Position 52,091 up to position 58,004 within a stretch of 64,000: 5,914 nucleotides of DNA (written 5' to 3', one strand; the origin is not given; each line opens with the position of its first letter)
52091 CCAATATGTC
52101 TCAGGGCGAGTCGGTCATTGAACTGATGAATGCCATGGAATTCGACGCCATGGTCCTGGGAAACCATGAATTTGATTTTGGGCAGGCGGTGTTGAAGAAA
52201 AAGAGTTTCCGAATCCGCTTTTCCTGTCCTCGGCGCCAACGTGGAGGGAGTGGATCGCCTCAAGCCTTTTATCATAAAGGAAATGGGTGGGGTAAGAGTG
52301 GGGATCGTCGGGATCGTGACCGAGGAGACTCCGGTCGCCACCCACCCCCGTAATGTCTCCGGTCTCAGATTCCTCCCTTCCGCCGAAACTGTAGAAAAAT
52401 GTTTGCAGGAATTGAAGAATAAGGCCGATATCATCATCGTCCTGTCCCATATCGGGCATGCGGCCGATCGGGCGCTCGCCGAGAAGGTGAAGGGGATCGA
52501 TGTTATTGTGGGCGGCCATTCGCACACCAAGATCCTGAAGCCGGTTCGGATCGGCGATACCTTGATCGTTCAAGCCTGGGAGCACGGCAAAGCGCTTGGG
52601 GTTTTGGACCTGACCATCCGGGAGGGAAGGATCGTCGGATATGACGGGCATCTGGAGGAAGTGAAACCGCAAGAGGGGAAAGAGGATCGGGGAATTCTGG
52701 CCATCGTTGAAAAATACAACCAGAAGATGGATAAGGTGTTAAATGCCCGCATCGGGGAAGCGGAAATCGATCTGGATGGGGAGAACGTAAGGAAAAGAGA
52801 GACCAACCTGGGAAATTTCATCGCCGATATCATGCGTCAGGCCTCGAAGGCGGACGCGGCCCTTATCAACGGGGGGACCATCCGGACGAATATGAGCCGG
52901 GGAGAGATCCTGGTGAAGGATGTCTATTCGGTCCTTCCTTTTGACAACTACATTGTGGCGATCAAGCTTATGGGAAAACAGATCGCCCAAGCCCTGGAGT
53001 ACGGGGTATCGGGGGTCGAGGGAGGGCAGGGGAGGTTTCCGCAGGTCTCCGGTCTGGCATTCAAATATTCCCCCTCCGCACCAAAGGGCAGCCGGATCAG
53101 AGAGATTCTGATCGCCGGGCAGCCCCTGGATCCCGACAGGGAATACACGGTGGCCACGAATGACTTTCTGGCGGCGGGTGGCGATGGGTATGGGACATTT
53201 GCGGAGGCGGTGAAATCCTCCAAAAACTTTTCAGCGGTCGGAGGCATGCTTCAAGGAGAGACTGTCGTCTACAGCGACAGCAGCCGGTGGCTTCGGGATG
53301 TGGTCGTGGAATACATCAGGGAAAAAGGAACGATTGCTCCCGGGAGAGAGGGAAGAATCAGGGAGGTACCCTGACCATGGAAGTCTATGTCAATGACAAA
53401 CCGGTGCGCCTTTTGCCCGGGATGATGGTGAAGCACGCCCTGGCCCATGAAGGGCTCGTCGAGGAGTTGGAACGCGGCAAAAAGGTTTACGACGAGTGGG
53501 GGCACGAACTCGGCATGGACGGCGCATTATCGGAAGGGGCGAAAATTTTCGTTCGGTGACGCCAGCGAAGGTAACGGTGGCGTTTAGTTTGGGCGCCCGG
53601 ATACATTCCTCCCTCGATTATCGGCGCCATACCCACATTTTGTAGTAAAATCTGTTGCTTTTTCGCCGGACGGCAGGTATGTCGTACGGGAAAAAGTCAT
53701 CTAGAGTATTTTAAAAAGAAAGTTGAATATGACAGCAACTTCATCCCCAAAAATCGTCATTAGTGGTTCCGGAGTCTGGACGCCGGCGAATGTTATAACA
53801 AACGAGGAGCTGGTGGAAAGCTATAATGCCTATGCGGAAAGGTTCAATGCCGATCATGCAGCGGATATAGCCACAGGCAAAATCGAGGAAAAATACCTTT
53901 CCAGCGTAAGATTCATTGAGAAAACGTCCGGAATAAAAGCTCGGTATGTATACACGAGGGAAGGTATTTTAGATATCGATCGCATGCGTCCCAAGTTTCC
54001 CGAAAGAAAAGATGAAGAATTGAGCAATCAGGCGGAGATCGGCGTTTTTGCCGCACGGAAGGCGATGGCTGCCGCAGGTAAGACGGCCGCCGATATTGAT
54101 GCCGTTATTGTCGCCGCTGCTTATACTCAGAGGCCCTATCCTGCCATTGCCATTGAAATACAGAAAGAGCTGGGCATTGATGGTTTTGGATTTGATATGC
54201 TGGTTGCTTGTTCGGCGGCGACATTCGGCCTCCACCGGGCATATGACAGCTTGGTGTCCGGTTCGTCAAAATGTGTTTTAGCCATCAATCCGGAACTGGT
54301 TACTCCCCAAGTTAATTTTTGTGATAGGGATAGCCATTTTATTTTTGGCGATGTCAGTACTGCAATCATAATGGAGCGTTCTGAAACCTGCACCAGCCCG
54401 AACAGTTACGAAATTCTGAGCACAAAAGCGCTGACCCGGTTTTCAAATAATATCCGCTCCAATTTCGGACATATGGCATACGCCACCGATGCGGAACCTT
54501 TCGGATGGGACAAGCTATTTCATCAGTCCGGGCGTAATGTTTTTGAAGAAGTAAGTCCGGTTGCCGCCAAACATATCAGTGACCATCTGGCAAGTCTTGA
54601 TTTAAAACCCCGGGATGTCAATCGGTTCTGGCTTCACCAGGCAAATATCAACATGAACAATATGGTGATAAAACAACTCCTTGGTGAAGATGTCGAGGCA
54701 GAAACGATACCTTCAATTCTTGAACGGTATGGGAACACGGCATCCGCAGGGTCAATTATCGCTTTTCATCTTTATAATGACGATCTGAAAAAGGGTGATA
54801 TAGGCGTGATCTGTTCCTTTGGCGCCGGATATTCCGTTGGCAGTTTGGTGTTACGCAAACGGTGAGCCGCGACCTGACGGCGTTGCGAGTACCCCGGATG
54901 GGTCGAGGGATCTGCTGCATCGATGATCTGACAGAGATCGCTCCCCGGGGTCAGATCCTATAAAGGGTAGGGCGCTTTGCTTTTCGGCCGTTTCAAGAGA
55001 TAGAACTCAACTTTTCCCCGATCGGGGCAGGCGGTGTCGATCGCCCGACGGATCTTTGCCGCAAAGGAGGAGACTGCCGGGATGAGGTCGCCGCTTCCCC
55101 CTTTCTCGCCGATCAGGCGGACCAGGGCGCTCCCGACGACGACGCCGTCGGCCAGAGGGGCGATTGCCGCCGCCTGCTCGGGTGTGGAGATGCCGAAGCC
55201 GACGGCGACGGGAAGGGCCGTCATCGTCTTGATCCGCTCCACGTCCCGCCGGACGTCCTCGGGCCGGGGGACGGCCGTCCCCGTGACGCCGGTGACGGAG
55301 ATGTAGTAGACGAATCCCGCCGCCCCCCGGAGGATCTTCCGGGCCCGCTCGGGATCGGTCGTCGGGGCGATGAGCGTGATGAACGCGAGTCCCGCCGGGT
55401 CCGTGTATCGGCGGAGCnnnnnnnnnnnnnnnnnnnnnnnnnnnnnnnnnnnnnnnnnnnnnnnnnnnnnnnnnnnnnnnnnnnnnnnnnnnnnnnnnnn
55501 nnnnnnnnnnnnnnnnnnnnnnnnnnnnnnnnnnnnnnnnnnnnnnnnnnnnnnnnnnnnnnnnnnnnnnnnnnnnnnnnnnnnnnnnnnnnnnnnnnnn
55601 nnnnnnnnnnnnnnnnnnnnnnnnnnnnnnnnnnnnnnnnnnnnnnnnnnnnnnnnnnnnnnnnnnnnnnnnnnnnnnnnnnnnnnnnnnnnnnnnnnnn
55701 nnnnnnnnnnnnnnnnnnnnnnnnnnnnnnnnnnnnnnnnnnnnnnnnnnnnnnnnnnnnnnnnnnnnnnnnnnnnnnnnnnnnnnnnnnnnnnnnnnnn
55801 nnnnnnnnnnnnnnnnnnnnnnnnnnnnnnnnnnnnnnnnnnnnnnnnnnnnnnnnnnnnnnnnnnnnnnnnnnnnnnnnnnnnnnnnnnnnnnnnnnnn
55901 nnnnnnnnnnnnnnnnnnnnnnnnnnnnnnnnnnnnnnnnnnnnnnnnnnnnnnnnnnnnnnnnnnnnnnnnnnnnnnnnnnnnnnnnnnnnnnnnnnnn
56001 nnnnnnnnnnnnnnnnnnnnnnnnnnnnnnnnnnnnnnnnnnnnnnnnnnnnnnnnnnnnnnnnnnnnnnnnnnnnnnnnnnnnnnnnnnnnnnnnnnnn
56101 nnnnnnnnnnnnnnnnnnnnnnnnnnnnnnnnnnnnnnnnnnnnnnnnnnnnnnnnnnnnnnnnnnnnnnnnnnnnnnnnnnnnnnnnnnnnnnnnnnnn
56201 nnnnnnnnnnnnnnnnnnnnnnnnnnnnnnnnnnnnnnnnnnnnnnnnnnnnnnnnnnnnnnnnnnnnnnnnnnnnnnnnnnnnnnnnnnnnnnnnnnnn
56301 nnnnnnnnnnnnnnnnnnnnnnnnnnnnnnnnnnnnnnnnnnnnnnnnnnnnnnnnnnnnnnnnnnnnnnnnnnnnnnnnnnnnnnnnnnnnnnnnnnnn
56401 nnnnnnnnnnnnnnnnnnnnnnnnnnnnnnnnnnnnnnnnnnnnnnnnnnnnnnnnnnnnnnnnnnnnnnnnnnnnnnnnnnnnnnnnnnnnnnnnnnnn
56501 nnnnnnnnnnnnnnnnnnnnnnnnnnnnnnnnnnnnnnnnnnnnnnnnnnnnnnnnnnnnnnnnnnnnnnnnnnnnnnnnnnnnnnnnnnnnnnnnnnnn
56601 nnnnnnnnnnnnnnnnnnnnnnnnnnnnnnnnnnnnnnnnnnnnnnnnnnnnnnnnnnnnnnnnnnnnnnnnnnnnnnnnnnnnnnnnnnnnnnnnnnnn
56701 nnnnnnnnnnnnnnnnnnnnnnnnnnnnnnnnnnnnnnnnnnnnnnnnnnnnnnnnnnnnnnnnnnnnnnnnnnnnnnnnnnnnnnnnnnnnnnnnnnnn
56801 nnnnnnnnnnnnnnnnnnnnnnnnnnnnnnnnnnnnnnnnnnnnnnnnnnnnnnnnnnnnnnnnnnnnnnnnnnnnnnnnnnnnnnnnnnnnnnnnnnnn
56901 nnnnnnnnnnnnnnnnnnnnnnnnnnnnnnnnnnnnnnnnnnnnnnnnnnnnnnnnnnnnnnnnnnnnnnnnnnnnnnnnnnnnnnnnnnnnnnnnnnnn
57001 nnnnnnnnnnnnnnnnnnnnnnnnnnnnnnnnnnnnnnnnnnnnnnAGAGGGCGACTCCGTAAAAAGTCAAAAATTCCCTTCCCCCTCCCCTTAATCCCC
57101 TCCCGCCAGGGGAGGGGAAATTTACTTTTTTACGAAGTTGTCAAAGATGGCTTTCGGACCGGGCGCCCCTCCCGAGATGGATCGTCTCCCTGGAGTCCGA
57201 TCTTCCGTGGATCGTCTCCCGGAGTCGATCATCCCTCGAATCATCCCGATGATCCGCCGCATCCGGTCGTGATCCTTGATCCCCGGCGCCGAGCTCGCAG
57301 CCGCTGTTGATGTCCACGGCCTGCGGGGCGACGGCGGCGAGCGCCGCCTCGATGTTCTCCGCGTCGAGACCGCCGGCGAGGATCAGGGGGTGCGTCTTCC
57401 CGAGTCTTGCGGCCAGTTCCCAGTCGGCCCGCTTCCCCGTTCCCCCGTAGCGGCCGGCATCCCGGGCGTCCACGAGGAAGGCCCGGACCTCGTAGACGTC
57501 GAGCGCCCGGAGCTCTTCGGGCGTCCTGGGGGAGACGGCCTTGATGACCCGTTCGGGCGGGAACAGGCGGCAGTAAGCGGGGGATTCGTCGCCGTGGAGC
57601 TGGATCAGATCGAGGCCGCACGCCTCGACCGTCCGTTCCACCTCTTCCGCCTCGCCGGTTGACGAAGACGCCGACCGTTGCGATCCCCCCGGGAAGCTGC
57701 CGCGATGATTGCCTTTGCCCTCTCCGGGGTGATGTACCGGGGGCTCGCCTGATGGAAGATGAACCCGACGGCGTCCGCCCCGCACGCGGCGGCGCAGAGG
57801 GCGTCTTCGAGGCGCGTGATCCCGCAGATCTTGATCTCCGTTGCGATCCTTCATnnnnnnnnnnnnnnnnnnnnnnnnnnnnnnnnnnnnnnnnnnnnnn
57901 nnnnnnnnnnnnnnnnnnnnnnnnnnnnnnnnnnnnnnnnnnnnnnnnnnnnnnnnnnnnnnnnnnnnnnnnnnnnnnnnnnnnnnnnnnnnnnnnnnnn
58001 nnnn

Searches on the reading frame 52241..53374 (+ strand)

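Call 81: search_protein_families(library=pfam, proteins=[window:52241-53374:+], max_evalue=0.0001)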
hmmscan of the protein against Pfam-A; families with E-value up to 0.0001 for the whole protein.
window:52241-53374:+ (377 aa): 1 family
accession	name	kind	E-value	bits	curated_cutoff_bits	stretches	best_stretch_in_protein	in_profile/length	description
PF02872.23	5_nucleotid_C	-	4.5e-48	163.8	23.6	1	171-321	2-157/158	5'-nucleotidase, C-terminal domain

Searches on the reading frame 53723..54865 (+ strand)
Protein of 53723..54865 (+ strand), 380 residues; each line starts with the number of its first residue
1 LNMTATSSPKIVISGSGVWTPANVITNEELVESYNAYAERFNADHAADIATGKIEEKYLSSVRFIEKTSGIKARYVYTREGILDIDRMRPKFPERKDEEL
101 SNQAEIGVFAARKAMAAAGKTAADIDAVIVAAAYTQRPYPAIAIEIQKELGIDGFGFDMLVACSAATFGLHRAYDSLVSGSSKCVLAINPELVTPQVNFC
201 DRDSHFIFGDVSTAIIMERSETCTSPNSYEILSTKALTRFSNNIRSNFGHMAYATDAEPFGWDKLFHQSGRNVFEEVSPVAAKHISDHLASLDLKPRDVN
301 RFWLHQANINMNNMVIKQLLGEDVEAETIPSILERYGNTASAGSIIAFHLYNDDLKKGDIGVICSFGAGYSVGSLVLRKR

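Call 81: search_protein_families(library=pfam, proteins=[window:53723-54865:+], max_evalue=0.0001)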
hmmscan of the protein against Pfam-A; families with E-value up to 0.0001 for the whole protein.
window:53723-54865:+ (380 aa): 2 families
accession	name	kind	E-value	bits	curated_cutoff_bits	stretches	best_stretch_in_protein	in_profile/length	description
PF08541.16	ACP_syn_III_C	-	5.5e-21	75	26.6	1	290-378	2-89/90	3-Oxoacyl-[acyl-carrier-protein (ACP)] synthase III C terminal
PF08545.16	ACP_syn_III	-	5.4e-13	49.1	24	1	157-222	1-66/80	3-Oxoacyl-[acyl-carrier-protein (ACP)] synthase III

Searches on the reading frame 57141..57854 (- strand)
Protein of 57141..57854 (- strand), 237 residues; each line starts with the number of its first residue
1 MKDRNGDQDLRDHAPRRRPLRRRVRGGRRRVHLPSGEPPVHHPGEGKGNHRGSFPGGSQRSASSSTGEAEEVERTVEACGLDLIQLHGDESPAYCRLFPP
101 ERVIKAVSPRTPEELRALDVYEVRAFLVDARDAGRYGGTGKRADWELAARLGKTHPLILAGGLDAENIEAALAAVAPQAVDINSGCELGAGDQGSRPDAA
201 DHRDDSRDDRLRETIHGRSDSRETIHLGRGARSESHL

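Call 81: search_protein_families(library=pfam, proteins=[window:57141-57854:-], max_evalue=0.0001)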
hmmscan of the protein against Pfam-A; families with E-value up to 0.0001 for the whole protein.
window:57141-57854:- (237 aa): 1 family
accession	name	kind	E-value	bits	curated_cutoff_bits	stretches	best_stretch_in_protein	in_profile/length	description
PF00697.28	PRAI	-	7.4e-24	85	22.7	1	69-193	60-182/193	N-(5'phosphoribosyl)anthranilate (PRA) isomerase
